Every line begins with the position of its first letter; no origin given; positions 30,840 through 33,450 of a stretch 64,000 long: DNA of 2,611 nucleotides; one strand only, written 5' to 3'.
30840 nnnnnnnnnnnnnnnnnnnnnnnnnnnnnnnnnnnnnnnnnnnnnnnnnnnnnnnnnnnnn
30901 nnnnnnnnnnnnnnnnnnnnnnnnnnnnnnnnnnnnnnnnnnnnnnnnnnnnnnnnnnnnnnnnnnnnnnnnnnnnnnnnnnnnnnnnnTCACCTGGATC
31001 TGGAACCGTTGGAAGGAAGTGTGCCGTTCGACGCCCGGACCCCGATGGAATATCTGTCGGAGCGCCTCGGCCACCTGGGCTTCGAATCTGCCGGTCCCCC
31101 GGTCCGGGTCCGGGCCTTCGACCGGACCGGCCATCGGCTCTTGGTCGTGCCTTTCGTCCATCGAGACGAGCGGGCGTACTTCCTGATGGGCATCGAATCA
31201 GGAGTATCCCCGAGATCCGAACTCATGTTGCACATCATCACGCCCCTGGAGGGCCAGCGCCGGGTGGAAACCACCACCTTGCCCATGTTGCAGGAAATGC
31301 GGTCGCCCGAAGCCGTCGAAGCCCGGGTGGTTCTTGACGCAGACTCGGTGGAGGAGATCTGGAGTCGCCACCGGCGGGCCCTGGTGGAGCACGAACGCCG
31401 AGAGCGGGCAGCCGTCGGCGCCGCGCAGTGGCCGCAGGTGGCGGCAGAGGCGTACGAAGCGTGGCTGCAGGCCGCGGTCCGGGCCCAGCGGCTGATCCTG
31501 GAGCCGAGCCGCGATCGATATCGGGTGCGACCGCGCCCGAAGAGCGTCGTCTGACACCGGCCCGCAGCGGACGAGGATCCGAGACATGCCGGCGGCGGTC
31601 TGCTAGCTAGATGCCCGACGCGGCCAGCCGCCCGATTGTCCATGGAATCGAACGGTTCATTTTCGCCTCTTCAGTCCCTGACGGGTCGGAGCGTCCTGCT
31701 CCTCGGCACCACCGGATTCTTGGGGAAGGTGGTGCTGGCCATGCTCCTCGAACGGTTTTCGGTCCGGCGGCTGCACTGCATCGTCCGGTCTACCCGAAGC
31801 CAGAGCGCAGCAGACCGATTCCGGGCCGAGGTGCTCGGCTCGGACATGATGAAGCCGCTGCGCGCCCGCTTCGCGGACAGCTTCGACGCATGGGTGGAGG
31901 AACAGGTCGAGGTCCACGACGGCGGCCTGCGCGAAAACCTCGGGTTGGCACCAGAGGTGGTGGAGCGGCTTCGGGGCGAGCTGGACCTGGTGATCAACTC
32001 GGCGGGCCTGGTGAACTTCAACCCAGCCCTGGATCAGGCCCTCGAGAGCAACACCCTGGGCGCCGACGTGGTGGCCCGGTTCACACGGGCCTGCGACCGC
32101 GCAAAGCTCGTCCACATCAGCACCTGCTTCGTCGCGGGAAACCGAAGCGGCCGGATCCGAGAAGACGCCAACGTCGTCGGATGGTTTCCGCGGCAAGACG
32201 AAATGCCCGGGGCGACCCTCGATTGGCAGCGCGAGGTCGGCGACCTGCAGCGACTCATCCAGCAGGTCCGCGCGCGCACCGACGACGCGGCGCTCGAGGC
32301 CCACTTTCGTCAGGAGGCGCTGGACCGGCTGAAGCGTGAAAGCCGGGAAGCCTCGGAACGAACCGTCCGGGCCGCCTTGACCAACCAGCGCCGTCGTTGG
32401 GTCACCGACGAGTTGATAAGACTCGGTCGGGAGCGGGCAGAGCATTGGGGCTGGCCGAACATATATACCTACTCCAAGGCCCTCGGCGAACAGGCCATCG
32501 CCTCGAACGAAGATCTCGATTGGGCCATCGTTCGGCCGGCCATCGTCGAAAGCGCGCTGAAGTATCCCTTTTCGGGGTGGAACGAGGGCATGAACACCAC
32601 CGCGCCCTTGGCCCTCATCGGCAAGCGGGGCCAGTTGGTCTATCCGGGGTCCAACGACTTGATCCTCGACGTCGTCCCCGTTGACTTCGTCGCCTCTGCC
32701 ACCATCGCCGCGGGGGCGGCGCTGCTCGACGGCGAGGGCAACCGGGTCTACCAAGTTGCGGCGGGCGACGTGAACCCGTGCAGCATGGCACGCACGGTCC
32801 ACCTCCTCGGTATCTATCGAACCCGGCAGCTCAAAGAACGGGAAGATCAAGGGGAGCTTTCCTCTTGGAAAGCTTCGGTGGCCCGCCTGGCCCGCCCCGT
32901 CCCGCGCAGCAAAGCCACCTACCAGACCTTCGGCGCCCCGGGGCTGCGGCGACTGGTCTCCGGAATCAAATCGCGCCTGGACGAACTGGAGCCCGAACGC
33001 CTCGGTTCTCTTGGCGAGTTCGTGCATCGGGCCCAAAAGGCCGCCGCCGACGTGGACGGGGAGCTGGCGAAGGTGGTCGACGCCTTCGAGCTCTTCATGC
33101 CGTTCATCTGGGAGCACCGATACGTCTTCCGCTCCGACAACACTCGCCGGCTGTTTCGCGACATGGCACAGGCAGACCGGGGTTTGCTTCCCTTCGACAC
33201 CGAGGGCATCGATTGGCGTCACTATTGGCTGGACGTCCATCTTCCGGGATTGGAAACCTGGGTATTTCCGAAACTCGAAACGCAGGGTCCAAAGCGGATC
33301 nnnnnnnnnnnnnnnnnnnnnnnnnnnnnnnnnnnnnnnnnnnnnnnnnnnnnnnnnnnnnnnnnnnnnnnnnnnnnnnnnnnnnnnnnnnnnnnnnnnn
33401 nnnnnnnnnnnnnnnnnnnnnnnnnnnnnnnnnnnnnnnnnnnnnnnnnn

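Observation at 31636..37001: ElbD/ElbE-like ether-lipid (fatty alcohol / alkylglycerol) module: a 1457-aa FAR-ligase-ACP-AGPAT megaenzyme plus epimerase-family reductase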

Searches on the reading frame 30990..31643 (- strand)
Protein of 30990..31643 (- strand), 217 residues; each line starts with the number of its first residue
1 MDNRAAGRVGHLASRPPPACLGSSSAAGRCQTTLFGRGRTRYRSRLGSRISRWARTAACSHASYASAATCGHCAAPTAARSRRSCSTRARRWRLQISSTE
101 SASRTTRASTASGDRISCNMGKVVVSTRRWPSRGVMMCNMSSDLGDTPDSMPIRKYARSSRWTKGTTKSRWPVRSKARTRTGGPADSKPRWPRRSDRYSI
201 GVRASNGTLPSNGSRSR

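Call 10: search_protein_families(library=pfam, proteins=[window:30990-31643:-], max_evalue=0.001)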
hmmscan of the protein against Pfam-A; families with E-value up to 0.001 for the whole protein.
window:30990-31643:- (217 aa): 0 families

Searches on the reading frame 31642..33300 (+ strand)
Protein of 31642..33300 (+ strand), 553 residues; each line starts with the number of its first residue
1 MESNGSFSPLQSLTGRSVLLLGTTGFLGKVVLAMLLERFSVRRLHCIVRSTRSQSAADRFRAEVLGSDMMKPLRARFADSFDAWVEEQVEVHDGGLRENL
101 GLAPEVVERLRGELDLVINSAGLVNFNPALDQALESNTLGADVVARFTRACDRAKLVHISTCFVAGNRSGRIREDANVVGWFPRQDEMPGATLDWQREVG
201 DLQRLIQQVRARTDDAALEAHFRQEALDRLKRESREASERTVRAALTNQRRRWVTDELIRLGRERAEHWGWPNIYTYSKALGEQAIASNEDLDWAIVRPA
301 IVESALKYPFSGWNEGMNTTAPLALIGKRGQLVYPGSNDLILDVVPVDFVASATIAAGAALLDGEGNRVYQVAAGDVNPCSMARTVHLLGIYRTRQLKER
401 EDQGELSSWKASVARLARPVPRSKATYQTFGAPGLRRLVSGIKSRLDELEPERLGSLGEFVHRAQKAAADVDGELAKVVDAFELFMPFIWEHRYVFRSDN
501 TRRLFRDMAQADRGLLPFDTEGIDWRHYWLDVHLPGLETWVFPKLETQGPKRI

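Call 67: search_protein_families(library=ncbifam, proteins=[window:31642-33300:+], max_evalue=0.01)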
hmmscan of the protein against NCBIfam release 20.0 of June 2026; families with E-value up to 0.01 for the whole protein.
window:31642-33300:+ (553 aa): 6 families
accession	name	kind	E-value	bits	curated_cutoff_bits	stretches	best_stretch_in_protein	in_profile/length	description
TIGR01746.1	Thioester-redct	subfamily_domain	1.1e-23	84.1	213.35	2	18-167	2-142/371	thioester reductase domain-containing protein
NF041592.1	carboxyl_red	equivalog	7.3e-14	50.4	1300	1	11-178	760-925/1160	carboxylic acid reductase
NF005539.0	PRK07201.1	equivalog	3.7e-12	45.8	549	1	19-176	4-139/657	SDR family oxidoreductase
NF038078.1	NRPS_MxcG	equivalog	5.4e-07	27.2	2300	1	14-168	1081-1224/1442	myxochelin non-ribosomal peptide synthetase MxcG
TIGR03443.1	alpha_am_amid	equivalog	3.2e-06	24.8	1030.1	1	14-141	971-1090/1390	L-aminoadipate-semialdehyde dehydrogenase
TIGR01214.1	rmlD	equivalog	2.6e-05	23.5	224.05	0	104-164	39-103/285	dTDP-4-dehydrorhamnose reductase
